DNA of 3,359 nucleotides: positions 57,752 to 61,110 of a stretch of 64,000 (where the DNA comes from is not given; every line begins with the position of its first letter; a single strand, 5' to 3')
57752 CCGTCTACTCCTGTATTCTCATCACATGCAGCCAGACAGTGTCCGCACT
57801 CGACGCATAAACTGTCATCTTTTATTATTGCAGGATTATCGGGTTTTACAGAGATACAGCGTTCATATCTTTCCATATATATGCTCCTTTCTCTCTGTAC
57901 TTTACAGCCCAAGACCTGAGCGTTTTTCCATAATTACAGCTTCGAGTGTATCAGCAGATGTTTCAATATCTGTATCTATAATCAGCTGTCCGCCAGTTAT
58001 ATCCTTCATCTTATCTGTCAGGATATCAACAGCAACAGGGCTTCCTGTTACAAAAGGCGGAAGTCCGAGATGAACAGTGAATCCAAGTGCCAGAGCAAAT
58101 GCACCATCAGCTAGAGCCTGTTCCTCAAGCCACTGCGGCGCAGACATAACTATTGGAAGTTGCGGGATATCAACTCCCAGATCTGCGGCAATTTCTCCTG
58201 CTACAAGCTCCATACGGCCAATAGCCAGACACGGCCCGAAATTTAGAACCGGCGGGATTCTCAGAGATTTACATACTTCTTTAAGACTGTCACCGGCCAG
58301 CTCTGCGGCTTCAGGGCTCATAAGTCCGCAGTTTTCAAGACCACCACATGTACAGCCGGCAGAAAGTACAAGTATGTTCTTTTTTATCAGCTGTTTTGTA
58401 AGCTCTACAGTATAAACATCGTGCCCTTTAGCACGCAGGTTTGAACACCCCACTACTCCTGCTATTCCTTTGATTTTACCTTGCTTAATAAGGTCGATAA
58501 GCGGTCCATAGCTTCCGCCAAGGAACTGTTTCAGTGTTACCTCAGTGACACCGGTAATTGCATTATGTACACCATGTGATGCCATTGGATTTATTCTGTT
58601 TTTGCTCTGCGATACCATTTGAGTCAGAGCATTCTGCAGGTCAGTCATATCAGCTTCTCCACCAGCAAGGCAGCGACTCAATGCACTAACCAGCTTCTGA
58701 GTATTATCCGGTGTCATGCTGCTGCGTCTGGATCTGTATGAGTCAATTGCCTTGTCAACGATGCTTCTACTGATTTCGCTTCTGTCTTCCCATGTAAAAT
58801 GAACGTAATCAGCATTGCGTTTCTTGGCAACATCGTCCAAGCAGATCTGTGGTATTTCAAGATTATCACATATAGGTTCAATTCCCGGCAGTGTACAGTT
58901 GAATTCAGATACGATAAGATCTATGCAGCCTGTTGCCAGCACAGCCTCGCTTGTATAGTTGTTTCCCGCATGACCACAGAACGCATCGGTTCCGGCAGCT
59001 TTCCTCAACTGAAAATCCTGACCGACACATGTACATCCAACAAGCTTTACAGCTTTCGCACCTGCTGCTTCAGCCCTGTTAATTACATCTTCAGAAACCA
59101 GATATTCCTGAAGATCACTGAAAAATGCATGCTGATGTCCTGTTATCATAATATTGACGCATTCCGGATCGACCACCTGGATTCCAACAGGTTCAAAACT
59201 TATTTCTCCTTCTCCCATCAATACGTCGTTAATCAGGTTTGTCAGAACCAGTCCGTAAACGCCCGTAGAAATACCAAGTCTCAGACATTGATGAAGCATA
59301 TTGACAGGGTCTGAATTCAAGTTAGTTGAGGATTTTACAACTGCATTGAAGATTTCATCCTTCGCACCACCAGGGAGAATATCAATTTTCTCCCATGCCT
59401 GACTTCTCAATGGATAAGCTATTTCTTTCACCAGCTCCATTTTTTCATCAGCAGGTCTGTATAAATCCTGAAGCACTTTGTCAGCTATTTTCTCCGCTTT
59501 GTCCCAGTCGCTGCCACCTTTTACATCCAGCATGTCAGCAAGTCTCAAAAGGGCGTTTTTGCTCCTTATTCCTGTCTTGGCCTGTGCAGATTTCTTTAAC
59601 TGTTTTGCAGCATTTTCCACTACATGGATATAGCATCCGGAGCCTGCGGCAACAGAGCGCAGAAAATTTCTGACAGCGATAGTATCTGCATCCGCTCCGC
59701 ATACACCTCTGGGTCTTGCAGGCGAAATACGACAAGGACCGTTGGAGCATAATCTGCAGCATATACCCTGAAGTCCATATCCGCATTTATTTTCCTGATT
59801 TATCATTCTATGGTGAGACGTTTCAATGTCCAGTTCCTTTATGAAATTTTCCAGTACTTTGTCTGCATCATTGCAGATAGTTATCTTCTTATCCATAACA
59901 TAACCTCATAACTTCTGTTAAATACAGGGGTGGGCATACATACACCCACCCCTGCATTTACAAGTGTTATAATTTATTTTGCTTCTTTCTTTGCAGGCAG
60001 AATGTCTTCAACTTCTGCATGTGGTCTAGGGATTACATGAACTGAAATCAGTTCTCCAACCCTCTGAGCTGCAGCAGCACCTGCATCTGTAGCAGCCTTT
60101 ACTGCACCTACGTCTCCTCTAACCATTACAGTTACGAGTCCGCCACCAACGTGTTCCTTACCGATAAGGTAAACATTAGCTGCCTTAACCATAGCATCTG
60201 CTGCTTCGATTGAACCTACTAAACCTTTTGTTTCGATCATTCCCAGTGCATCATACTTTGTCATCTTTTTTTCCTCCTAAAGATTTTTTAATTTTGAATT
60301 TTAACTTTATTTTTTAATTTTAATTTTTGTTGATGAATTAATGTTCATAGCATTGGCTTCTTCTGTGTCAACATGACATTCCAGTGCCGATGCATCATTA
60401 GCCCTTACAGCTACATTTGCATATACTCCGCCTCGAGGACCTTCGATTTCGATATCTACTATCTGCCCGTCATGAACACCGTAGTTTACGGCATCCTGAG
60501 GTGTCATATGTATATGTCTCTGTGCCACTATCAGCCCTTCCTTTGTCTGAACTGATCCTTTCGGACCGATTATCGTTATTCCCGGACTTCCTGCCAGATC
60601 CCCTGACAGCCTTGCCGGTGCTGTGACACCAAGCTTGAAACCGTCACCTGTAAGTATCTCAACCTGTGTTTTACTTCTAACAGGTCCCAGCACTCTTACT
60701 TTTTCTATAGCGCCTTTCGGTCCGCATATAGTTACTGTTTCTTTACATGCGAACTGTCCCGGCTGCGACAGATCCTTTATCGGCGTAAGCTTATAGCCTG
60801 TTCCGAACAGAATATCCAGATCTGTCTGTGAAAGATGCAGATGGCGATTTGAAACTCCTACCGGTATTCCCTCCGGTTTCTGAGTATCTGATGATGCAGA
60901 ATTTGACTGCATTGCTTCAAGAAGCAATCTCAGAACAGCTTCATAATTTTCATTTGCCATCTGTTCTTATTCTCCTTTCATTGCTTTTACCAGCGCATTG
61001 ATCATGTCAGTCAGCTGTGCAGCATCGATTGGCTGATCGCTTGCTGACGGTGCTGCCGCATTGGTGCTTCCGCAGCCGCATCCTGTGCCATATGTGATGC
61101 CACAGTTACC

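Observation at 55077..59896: cooS - [FeFe]-hydrogenase - SMR - alcohol dehydrogenase block fused onto a microcompartment operon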

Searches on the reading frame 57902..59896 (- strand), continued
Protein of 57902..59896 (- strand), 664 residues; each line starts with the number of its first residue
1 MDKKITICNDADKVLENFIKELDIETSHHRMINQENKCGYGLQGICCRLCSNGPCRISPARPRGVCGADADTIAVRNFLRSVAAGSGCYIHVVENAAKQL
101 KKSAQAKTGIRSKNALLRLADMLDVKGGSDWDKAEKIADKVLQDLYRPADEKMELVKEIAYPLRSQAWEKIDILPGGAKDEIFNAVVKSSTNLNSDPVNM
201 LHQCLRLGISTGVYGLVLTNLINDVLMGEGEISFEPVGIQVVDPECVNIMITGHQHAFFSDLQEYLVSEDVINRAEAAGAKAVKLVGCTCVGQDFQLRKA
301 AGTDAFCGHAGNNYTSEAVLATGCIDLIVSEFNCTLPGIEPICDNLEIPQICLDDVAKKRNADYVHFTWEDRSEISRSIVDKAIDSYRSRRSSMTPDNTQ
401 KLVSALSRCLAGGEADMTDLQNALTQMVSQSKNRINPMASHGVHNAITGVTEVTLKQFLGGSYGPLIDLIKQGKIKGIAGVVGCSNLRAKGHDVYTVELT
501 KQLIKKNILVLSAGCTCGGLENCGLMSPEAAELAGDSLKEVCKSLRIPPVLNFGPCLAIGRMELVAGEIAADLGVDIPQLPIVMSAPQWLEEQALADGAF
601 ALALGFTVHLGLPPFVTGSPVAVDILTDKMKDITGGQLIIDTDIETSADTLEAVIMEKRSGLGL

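Call 81: predict_structure(alignment_id=A2)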
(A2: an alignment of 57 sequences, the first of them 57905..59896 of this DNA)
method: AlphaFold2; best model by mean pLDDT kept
length: 664 residues; sequences in the alignment: 57
mean_pLDDT: 85.9   pTM: 0.87
mean pLDDT of the five models: 85.9, 85.0, 82.4, 81.0, 80.1
residues with pLDDT >= 90: 409; 70-90: 149; 50-70: 71; < 50: 35
segments of 3 or more residues with pLDDT < 50: 1-4, 33-54, 427-431
pLDDT, mean of each block of 10 residues (from residue 1): 62 89 80 46 42 51 64 84 92 95 93 96 93 97 93 93 95 92 87 75 95 94 93 94 95 88 96 96 91 90 90 83 92 71 90 86 92 97 94 55 63 65 55 77 93 96 97 97 74 90 98 83 94 98 97 83 96 96 86 87 95 72 91 93 95 98 93
secondary structure, 60 per line:
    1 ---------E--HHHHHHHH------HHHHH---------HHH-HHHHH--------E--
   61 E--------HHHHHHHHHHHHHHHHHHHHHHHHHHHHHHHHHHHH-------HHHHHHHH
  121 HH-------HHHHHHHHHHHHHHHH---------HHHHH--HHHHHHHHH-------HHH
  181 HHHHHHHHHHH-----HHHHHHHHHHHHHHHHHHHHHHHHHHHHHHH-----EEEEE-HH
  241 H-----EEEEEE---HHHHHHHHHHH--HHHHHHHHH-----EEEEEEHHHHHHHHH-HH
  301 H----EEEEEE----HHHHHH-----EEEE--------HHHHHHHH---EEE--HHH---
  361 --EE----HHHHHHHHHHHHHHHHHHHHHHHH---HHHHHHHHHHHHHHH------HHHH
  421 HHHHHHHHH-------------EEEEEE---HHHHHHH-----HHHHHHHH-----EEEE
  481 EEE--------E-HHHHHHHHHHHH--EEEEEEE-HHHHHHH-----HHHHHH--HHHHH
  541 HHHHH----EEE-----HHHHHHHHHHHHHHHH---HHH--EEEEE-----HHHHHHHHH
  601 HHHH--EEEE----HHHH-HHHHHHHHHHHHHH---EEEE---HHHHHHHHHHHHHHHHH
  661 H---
elements in order: H13-20 H27-31 H45-49 H70-105 H113-122 H130-145 H155-159 H162-170 H178-191 H197-227 E233-237 E247-252 H256-266 H269-277 E283-288 H289-297 E306-311 H316-321 E327-330 H339-346 E350-352 H369-392 H396-410 H417-429 E443-448 H452-458 H464-471 E477-483 H494-505 E508-514 H516-522 H528-533 H536-545 E550-552 H558-573 E582-586 H592-604 E607-610 H615-618 H620-633 E637-640 H644-661

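Call 82: search_protein_families(library=pfam, proteins=[L022:13500-14834:+, L022:14827-15879:+, L022:15937-16401:+, L022:9362-9970:+, L059:13225-13791:+, L059:18002-19327:+, L059:19442-20653:+, L059:20646-21680:+, L059:7969-9795:+, L035:2047-3021:+], max_evalue=0.00001)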
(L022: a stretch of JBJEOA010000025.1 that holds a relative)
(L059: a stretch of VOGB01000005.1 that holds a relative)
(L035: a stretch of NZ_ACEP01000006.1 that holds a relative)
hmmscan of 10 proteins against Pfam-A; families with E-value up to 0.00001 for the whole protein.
L022:13500-14834:+ (444 aa): 2 families
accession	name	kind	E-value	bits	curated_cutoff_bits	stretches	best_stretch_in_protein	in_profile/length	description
PF10114.15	PocR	-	2.9e-35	121.9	23.9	1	39-199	3-160/162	Sensory domain found in PocR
PF06580.19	His_kinase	-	4.3e-19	69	25.2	1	237-311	5-80/81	Histidine kinase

L022:14827-15879:+ (350 aa): 3 families
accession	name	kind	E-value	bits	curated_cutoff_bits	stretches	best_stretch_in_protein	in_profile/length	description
PF00072.30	Response_reg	-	4.9e-25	88.3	30.2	1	4-114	1-109/111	Response regulator receiver domain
PF00165.29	HTH_AraC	-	5e-19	68.4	26.6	2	292-325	6-38/42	Bacterial regulatory helix-turn-helix proteins, AraC family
PF12833.13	HTH_18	-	4.8e-16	59.2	33.6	1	254-329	4-79/80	Helix-turn-helix domain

L022:15937-16401:+ (154 aa): 0 families

L022:9362-9970:+ (202 aa): 1 family
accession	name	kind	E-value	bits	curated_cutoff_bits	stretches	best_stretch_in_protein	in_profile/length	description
PF13526.11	DUF4125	-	1.3e-61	208.1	25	1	4-198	1-197/197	Protein of unknown function (DUF4125)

L059:13225-13791:+ (188 aa): 1 family
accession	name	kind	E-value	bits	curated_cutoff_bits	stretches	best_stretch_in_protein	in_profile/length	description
PF01965.30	DJ-1_PfpI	-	3.8e-37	128.1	26.6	1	3-183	1-163/165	DJ-1/PfpI family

L059:18002-19327:+ (441 aa): 1 family
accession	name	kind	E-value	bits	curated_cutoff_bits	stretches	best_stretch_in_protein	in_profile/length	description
PF00171.27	Aldedh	-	4.3e-28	98.5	23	1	9-395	26-425/461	Aldehyde dehydrogenase family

L059:19442-20653:+ (403 aa): 2 families
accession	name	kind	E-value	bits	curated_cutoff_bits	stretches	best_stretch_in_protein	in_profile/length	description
PF06580.19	His_kinase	-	4.9e-16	59.2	25.2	1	206-282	4-81/81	Histidine kinase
PF10114.15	PocR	-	1.2e-13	51.6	23.9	1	11-160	6-152/162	Sensory domain found in PocR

L059:20646-21680:+ (344 aa): 3 families
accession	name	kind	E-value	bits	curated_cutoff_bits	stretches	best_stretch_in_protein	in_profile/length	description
PF00072.30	Response_reg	-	1.1e-26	93.6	30.2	1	4-113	1-108/111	Response regulator receiver domain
PF12833.13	HTH_18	-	2.8e-19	69.6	33.6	1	252-325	6-79/80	Helix-turn-helix domain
PF00165.29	HTH_AraC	-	4.8e-16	58.9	26.6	1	290-323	8-40/42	Bacterial regulatory helix-turn-helix proteins, AraC family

L059:7969-9795:+ (608 aa): 3 families
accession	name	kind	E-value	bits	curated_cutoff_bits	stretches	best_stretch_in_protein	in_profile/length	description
PF01380.27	SIS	-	1.9e-45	154.3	25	2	291-414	4-128/131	SIS domain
PF13522.11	GATase_6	-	2.3e-13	50.7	27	1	66-174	10-109/130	Glutamine amidotransferase domain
PF13537.11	GATase_7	-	3e-10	40.6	25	1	91-197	21-121/123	Glutamine amidotransferase domain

L035:2047-3021:+ (324 aa): 2 families
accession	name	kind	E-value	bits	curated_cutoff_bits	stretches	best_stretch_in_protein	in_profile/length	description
PF02275.23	CBAH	-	1.7e-103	347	20.4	1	2-311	1-315/316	Linear amide C-N hydrolases, choloylglycine hydrolase family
PF03417.21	AAT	-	2.4e-06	27.8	23.2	1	11-186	7-154/225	Acyl-coenzyme A:6-aminopenicillanic acid acyl-transferase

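Call 90: fold_search(model_id=the predicted structure, library=pdb)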
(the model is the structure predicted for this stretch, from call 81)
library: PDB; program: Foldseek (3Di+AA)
matches with E <= 10: 995; with E <= 0.001: 83
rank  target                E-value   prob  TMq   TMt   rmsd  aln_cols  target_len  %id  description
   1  7b9a_B                3.9e-48  1.00  0.88  0.93   2.5       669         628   32  CooS-V with Xe-soaked (released 2022-01-12)
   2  7b7q_A                4.1e-48  1.00  0.88  0.93   2.5       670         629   32  CooS-V with oxidized hybrid cluster (released 2022-01-12)
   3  6t7j_D                4.3e-47  1.00  0.86  0.90   2.8       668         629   30  As-isolated Ni-free crystal structure of carbon monoxide dehydrogenase from Thermococcus sp. AM4 produced without CooC (released 2020-11-18)
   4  6t7j_B                2.2e-46  1.00  0.86  0.90   2.7       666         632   31  As-isolated Ni-free crystal structure of carbon monoxide dehydrogenase from Thermococcus sp. AM4 produced without CooC (released 2020-11-18)
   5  6t7j_A                3.6e-46  1.00  0.86  0.90   2.7       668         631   30  As-isolated Ni-free crystal structure of carbon monoxide dehydrogenase from Thermococcus sp. AM4 produced without CooC (released 2020-11-18)
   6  6vx1_B                1.4e-45  1.00  0.83  0.89   3.8       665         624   28  Crystal structure of air-exposed C45G/T50C D. vulgaris carbon monoxide dehydrogenase (2 day air exposure) (released 2020-07-29)
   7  6b6w_A                3.8e-45  1.00  0.84  0.89   3.8       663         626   28  Crystal structure of Desulfovibrio vulgaris carbon monoxide dehydrogenase, as-isolated (protein batch 2), oxidized C-c (released 2018-10-03)
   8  6vwz_A                4.4e-45  1.00  0.84  0.89   3.8       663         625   28  Crystal structure of air-exposed C45G/T50C D. vulgaris carbon monoxide dehydrogenase (20 minute air exposure) (released 2020-07-29)
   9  6vx1_A                4.8e-45  1.00  0.83  0.88   3.9       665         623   28  Crystal structure of air-exposed C45G/T50C D. vulgaris carbon monoxide dehydrogenase (2 day air exposure) (released 2020-07-29)
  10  6vx0_B                6.7e-45  1.00  0.84  0.89   3.8       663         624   28  Crystal structure of air-exposed C45G/T50C D. vulgaris carbon monoxide dehydrogenase (2 hour air exposure) (released 2020-07-29)
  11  6b6x_A                9.9e-45  1.00  0.84  0.89   3.8       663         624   28  Crystal structure of Desulfovibrio vulgaris carbon monoxide dehydrogenase, dithionite-reduced (protein batch 2), canon (released 2018-10-03)
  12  6dc2_C                1.0e-44  1.00  0.84  0.89   3.7       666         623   27  Crystal structure of Desulfovibrio vulgaris carbon monoxide dehydrogenase C301S variant (released 2018-10-03)
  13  6vwy_B                1.5e-44  1.00  0.84  0.89   3.9       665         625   28  Crystal structure of C45G/T50C D. vulgaris carbon monoxide dehydrogenase (anaerobic) (released 2020-07-29)
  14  6b6w_B                1.6e-44  1.00  0.84  0.89   3.8       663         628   28  Crystal structure of Desulfovibrio vulgaris carbon monoxide dehydrogenase, as-isolated (protein batch 2), oxidized C-c (released 2018-10-03)
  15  6vwy_A                2.2e-44  1.00  0.84  0.89   3.9       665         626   28  Crystal structure of C45G/T50C D. vulgaris carbon monoxide dehydrogenase (anaerobic) (released 2020-07-29)
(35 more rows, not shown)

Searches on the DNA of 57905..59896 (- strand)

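Call 80: search_rna_families(source=L014, start=9550, end=10020, threshold=evalue, max_evalue=0.1)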
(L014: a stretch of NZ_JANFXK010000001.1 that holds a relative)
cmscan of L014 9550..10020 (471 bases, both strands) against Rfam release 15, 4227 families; matches with E-value up to 0.1: 0.
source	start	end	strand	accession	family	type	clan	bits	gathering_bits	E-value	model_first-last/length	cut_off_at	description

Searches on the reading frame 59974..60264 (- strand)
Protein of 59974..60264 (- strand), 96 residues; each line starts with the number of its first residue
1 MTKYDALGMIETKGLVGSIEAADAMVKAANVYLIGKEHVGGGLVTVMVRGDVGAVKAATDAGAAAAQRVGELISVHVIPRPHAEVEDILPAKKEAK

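Call 6: search_protein_families(library=pfam, proteins=[window:59974-60264:-])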
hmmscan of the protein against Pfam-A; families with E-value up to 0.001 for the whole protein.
window:59974-60264:- (96 aa): 1 family
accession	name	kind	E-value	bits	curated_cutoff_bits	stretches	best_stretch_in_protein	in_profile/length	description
PF00936.24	BMC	-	3.4e-29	101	24.5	1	6-81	1-75/75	BMC domain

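Call 7: search_protein_families(library=ncbifam, proteins=[window:59974-60264:-])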
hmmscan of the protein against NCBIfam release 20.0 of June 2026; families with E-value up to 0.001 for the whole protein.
window:59974-60264:- (96 aa): 5 families
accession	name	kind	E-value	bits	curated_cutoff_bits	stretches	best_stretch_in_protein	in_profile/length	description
NF012018.0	PRK15474.1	equivalog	2.1e-40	137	133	1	5-91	2-88/97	ethanolamine utilization microcompartment protein EutM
NF053791.1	BMC_CsoS1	equivalog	3.2e-33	113.9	166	1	6-90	8-93/93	alpha-carboxysome major shell protein CsoS1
NF053792.1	beta_CO2some_O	equivalog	2.1e-25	89.4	270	1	5-92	112-199/205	beta-carboxysome assembly protein CcmO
NF012010.0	PRK15466.1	equivalog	3.5e-22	79.2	218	1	5-86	3-84/166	ethanolamine utilization microcompartment protein EutK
TIGR02526.1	eut_PduT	equivalog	9.6e-08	31.9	250.3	1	6-92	4-88/182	ethanolamine utilization microcompartment shell protein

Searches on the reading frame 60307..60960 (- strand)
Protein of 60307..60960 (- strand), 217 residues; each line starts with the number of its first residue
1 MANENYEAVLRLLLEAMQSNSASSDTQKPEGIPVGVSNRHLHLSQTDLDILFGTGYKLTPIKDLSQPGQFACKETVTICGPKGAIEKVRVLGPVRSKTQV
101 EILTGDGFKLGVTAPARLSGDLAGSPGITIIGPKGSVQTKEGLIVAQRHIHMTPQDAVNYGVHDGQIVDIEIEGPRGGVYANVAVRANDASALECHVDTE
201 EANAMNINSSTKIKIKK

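Call 6: search_protein_families(library=pfam, proteins=[window:60307-60960:-])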
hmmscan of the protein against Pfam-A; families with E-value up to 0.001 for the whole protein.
window:60307-60960:- (217 aa): 1 family
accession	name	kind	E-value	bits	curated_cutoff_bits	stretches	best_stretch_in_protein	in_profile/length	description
PF06130.18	PTAC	-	1.1e-79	266.7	25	1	33-207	1-175/176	Phosphate propanoyltransferase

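Call 7: search_protein_families(library=ncbifam, proteins=[window:60307-60960:-])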
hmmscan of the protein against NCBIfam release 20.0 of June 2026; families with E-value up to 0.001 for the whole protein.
window:60307-60960:- (217 aa): 2 families
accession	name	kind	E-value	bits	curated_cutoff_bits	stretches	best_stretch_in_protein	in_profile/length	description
NF011652.1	PRK15070.1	subfamily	1.7e-84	282.2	209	1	32-215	1-184/185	phosphate propanoyltransferase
NF040837.1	BMC_EutD_Gpos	exception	1.7e-67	226.8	315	1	27-215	15-203/205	ethanolamine utilization phosphate acetyltransferase EutD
